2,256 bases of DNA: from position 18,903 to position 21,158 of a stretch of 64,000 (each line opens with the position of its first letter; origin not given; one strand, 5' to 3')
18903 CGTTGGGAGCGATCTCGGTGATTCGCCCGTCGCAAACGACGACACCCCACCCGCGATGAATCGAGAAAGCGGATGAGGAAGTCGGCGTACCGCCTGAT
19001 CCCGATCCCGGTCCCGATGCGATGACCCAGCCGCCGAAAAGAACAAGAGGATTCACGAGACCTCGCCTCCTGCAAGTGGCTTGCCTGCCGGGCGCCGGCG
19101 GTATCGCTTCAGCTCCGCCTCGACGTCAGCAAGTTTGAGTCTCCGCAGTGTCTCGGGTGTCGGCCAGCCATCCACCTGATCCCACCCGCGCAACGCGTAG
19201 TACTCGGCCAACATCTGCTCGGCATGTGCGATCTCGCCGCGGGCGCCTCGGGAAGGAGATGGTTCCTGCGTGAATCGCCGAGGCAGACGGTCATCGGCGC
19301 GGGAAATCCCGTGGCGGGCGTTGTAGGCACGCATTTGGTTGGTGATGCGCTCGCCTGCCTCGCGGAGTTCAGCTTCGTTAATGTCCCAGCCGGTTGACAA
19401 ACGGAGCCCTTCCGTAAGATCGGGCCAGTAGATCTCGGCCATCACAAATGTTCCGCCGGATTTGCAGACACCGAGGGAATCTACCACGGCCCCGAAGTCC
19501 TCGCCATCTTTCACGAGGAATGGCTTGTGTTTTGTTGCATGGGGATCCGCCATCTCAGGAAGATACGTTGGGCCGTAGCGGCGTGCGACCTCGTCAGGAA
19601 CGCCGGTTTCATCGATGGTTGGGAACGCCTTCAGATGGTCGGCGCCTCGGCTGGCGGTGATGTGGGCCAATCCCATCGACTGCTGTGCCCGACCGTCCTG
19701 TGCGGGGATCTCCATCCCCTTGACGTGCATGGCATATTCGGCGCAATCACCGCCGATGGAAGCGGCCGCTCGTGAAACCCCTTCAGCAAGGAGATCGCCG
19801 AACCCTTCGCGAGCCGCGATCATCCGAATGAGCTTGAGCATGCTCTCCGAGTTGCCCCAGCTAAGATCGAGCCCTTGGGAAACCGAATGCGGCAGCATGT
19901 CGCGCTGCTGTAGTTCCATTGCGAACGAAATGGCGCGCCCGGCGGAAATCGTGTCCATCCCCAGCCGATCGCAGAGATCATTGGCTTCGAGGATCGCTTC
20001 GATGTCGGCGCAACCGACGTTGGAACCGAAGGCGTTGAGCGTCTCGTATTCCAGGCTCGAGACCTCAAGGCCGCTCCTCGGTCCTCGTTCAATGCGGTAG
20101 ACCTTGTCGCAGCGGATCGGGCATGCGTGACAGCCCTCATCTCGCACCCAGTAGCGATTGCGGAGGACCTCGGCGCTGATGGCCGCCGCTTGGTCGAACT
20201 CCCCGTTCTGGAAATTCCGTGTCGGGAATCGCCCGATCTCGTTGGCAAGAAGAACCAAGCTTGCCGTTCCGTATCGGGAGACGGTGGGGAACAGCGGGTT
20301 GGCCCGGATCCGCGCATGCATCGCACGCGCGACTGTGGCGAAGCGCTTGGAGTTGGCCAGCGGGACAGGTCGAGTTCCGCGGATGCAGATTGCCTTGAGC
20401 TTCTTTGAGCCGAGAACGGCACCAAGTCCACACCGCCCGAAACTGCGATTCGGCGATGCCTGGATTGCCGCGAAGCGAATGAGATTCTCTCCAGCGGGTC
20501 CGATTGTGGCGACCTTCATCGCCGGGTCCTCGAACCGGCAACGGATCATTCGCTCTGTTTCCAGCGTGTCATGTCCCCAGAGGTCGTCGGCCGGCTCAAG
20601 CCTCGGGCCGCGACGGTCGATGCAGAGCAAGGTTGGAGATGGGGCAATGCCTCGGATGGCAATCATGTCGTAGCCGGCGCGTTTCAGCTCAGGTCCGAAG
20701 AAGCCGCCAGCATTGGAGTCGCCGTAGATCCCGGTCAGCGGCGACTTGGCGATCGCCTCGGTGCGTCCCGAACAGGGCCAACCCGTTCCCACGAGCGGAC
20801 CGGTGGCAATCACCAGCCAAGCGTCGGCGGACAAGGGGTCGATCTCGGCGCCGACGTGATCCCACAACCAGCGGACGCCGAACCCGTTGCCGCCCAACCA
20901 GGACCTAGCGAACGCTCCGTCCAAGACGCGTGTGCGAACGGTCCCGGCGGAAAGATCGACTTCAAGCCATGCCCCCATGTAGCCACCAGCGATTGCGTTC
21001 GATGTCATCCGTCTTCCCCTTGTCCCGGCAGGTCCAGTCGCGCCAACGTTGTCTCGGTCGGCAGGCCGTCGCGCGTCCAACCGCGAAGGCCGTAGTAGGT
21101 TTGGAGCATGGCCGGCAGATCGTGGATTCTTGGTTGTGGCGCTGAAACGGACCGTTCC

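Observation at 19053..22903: Two divergent, translationally coupled tungsten-type AOR-family genes in tandem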

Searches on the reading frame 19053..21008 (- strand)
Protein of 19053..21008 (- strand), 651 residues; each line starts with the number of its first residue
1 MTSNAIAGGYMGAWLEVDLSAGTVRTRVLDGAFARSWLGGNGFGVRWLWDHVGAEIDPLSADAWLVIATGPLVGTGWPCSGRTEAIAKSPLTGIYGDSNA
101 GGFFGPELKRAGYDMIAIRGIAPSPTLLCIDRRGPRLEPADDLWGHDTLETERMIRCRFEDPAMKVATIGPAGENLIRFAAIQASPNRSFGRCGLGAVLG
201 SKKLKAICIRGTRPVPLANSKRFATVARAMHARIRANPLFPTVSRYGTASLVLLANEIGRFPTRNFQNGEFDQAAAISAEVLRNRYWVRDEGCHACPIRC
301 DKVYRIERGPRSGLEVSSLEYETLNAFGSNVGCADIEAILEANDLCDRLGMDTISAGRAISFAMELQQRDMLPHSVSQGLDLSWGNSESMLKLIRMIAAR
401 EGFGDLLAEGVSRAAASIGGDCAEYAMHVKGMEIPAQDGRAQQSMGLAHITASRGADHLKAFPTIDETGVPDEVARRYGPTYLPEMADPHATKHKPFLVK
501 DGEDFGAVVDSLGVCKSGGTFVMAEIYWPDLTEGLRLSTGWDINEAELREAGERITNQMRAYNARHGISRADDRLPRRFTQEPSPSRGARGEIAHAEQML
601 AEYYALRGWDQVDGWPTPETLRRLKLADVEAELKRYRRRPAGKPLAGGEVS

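Call 7: search_protein_families(library=pfam, proteins=[window:19053-21008:-])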
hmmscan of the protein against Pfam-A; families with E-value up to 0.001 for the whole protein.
window:19053-21008:- (651 aa): 2 families
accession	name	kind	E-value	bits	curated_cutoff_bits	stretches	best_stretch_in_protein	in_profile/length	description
PF01314.23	AFOR_C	-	9.7e-130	433.6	27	1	226-626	2-385/385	Aldehyde ferredoxin oxidoreductase, domains 2 & 3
PF02730.20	AFOR_N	-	2e-69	233.7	29.8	1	14-212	3-199/199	Aldehyde ferredoxin oxidoreductase, N-terminal domain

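Call 8: search_protein_families(library=ncbifam, proteins=[window:19053-21008:-])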
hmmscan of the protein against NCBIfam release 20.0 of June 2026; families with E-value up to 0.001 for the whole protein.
window:19053-21008:- (651 aa): 2 families
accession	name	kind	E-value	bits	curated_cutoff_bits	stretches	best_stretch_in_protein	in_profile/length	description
NF007354.0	PRK09849.1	equivalog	8.6e-68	229.5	868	2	6-232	4-228/703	aldehyde ferredoxin oxidoreductase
NF040818.1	GAPOR_Arch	equivalog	1.2e-07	30.4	1300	1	54-138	43-126/654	glyceraldehyde-3-phosphate:ferredoxin oxidoreductase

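Call 10: search_solved_structures(query=window:19053-21008:-, max_evalue=0.001)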
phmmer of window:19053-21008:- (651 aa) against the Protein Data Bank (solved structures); distinct sequences matched with E-value up to 0.001: 9.
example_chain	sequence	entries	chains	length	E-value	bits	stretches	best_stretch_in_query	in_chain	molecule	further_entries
1aor_A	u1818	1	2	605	1e-127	430.7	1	9-627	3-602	ALDEHYDE FERREDOXIN OXIDOREDUCTASE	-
9mqx_D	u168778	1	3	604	9.3e-117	394.5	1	9-632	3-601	Aldehyde:ferredoxin oxidoreductase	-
8c0z_A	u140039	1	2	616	1.6e-112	380.5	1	14-626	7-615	Aldehyde:ferredoxin oxidoreductase,tungsten-containing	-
9g7j_A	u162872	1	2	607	8.5e-112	378.1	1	9-627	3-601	Aldehyde ferredoxin oxidoreductase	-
1b25_A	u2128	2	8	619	2.1e-89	304.1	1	9-635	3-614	PROTEIN (FORMALDEHYDE FERREDOXIN OXIDOREDUCTASE) | FORMALDEHYDE FERREDOXIN OXIDOREDUCTASE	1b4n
9q1t_A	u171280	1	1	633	3.5e-87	296.8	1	8-622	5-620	Tungsten-dependent aldehyde oxidoreductase WOR83 from Haloferax volcanii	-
6x1o_A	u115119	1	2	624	4.5e-66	227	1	10-461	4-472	Formaldehyde:ferredoxin oxidoreductase wor5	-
6x6u_A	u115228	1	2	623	4.6e-66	227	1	10-461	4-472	Formaldehyde:ferredoxin oxidoreductase wor5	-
4z3w_A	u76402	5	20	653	4.6e-58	200.5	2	12-428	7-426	Benzoyl-CoA reductase, putative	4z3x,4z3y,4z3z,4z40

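Call 35: search_solved_structures(query=window:19053-21008:-, max_evalue=1e-50, show_alignments=5)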
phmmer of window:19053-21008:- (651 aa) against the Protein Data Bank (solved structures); distinct sequences matched with E-value up to 1e-50: 9.
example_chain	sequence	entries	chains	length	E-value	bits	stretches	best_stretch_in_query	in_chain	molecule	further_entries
1aor_A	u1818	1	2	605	1e-127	430.7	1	9-627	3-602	ALDEHYDE FERREDOXIN OXIDOREDUCTASE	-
9mqx_D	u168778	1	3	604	9.3e-117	394.5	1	9-632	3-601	Aldehyde:ferredoxin oxidoreductase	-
8c0z_A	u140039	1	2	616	1.6e-112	380.5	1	14-626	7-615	Aldehyde:ferredoxin oxidoreductase,tungsten-containing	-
9g7j_A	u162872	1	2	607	8.5e-112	378.1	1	9-627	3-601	Aldehyde ferredoxin oxidoreductase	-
1b25_A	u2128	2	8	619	2.1e-89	304.1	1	9-635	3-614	PROTEIN (FORMALDEHYDE FERREDOXIN OXIDOREDUCTASE) | FORMALDEHYDE FERREDOXIN OXIDOREDUCTASE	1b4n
9q1t_A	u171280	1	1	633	3.5e-87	296.8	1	8-622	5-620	Tungsten-dependent aldehyde oxidoreductase WOR83 from Haloferax volcanii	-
6x1o_A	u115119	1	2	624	4.5e-66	227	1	10-461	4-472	Formaldehyde:ferredoxin oxidoreductase wor5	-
6x6u_A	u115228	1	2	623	4.6e-66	227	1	10-461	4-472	Formaldehyde:ferredoxin oxidoreductase wor5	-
4z3w_A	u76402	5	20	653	4.6e-58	200.5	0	12-428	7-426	Benzoyl-CoA reductase, putative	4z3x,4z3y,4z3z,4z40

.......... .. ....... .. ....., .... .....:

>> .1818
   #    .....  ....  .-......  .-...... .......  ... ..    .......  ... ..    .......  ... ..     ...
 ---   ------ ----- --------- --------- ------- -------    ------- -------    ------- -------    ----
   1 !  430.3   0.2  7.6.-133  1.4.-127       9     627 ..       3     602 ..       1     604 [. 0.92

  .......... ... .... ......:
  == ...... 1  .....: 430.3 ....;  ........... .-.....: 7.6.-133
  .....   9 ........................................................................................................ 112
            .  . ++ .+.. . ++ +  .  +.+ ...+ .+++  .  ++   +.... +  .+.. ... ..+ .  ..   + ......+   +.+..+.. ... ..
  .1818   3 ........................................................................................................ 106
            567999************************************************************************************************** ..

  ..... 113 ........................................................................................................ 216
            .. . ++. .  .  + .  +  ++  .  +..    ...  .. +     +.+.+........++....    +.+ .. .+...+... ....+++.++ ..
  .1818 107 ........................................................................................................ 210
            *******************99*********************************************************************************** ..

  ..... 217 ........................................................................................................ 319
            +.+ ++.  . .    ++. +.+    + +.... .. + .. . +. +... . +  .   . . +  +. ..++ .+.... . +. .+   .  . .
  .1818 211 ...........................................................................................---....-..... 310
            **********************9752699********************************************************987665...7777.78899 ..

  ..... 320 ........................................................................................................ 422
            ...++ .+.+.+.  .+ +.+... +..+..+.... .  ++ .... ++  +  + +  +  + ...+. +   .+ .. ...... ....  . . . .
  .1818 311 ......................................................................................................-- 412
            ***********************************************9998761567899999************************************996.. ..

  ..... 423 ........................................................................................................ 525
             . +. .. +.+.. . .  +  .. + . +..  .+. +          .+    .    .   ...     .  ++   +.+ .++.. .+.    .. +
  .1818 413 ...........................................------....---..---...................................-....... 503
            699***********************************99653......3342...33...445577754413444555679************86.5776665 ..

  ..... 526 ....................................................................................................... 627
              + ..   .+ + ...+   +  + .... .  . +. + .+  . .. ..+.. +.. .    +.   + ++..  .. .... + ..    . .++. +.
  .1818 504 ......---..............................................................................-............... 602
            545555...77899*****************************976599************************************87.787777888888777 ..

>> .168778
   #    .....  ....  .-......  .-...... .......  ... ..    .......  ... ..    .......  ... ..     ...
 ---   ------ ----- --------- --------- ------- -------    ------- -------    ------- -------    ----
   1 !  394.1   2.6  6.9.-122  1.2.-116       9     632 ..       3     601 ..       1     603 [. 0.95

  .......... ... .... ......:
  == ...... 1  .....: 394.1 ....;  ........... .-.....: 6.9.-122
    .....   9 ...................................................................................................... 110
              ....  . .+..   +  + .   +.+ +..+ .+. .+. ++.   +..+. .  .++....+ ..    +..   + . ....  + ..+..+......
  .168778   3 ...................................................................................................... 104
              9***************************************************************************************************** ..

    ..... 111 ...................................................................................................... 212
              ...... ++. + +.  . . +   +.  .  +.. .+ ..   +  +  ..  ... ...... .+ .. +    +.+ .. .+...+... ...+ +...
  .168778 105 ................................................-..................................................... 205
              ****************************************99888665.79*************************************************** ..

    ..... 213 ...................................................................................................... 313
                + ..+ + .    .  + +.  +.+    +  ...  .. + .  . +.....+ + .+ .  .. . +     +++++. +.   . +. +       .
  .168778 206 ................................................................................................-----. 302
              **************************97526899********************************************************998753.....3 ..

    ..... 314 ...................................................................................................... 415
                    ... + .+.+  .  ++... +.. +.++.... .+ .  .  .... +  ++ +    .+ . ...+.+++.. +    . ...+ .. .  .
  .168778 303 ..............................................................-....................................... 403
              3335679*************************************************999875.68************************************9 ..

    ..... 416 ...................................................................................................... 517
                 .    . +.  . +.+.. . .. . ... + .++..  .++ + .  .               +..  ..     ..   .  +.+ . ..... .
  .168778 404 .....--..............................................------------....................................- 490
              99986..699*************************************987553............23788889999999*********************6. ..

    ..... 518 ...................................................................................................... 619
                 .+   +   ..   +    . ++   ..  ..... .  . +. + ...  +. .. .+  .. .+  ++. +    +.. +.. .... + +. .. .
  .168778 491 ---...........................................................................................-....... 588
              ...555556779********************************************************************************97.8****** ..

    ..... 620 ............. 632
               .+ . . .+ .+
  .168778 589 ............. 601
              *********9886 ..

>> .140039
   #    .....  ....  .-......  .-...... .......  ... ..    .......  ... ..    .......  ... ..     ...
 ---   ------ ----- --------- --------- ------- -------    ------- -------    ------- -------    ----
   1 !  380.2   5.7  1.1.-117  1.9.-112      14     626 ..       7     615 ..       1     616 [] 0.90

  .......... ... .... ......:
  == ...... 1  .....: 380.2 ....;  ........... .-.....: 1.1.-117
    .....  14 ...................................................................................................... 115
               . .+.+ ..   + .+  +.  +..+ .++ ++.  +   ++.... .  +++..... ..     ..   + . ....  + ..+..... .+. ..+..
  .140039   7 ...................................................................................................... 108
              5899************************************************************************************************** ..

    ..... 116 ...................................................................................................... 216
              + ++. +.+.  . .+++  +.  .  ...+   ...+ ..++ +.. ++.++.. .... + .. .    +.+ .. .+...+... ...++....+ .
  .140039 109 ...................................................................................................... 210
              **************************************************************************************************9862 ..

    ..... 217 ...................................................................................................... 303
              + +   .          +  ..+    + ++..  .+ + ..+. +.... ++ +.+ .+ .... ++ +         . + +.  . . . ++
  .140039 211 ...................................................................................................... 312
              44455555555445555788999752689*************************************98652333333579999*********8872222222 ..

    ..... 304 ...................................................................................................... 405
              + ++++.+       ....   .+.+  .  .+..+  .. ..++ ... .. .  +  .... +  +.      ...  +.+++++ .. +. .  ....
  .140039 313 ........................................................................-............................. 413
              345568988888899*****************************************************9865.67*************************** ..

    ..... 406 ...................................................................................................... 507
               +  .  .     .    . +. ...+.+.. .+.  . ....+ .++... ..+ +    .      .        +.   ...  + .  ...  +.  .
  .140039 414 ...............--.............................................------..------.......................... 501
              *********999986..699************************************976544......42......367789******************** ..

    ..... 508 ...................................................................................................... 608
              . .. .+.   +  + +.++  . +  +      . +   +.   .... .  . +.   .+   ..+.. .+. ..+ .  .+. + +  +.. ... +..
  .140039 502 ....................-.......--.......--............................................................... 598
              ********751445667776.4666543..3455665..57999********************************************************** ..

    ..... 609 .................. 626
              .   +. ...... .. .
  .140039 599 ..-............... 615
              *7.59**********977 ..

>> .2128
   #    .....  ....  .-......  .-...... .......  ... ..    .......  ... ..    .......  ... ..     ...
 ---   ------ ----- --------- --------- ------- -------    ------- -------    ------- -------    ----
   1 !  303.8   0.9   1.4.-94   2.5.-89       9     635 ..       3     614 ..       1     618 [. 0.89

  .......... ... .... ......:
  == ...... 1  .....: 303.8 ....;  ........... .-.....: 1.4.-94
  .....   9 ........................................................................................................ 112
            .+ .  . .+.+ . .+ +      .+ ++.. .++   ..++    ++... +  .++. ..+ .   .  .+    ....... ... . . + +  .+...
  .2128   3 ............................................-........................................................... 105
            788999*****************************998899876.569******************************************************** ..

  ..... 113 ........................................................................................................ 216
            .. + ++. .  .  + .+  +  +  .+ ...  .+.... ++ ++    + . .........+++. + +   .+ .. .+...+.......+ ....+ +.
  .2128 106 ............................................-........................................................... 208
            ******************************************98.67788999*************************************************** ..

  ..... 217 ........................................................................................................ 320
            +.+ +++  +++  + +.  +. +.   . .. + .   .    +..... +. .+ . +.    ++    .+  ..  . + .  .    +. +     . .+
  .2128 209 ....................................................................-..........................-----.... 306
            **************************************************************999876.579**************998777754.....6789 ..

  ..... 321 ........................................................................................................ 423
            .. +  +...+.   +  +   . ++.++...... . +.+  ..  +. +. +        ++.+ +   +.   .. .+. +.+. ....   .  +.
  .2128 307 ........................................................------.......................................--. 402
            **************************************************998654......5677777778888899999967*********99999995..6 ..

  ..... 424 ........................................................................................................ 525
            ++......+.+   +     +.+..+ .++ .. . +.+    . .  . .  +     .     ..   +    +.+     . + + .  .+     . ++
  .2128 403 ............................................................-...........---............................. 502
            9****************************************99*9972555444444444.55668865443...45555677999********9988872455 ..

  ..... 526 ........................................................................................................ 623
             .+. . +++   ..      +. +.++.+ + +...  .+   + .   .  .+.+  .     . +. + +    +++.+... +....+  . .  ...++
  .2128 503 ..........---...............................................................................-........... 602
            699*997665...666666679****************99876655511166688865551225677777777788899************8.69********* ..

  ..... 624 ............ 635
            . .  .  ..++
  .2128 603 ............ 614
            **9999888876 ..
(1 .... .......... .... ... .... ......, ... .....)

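Call 76: find_homologous_proteins(query=window:19053-21008:-, max_evalue=1e-100)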
Query window:19053-21008:- (651 aa): 4271 proteins with E <= 1e-100 among 8000 candidates; the best 120 are listed.
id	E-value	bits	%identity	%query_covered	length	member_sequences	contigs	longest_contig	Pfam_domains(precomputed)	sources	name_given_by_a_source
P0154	0.0e+0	1480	100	98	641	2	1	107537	PF02730.21,PF01314.24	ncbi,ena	-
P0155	0.0e+0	1233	82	98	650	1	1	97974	PF02730.21,PF01314.24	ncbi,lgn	-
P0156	0.0e+0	1221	81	99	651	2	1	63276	PF02730.21,PF01314.24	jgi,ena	-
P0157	0.0e+0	1067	84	84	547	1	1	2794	PF02730.21,PF01314.24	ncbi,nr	ncbi:aldehyde ferredoxin oxidoreductase family protein, partial [Candidatus Bipolaricaulota bacteriu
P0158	1.5e-277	941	67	95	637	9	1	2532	PF02730.21,PF01314.24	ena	-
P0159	4.0e-275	933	66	95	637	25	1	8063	PF02730.21,PF01314.24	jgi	jgi:aldehyde:ferredoxin oxidoreductase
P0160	8.0e-273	925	64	96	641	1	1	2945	PF02730.21,PF01314.24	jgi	jgi:aldehyde:ferredoxin oxidoreductase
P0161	1.2e-271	921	65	96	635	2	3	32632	PF02730.21,PF01314.24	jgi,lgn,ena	-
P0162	3.8e-271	920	66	96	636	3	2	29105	PF02730.21,PF01314.24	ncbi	-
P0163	5.1e-271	919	66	95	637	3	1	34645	PF02730.21,PF01314.24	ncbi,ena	-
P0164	1.1e-270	918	64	97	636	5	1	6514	PF02730.21,PF01314.24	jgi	-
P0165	1.1e-269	915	65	97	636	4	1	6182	PF02730.21,PF01314.24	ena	-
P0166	6.1e-269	912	65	97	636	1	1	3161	PF02730.21,PF01314.24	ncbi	-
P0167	1.1e-268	911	64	97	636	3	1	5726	PF02730.21,PF01314.24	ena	-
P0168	5.0e-268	909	63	97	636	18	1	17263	PF02730.21,PF01314.24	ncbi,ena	-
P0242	1.7e-240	818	58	95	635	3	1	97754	PF02730.21,PF01314.24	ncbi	ncbi:MAG: aldehyde ferredoxin oxidoreductase family protein [Bacillota bacterium]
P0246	6.4e-240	816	59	96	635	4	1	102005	PF02730.21,PF01314.24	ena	-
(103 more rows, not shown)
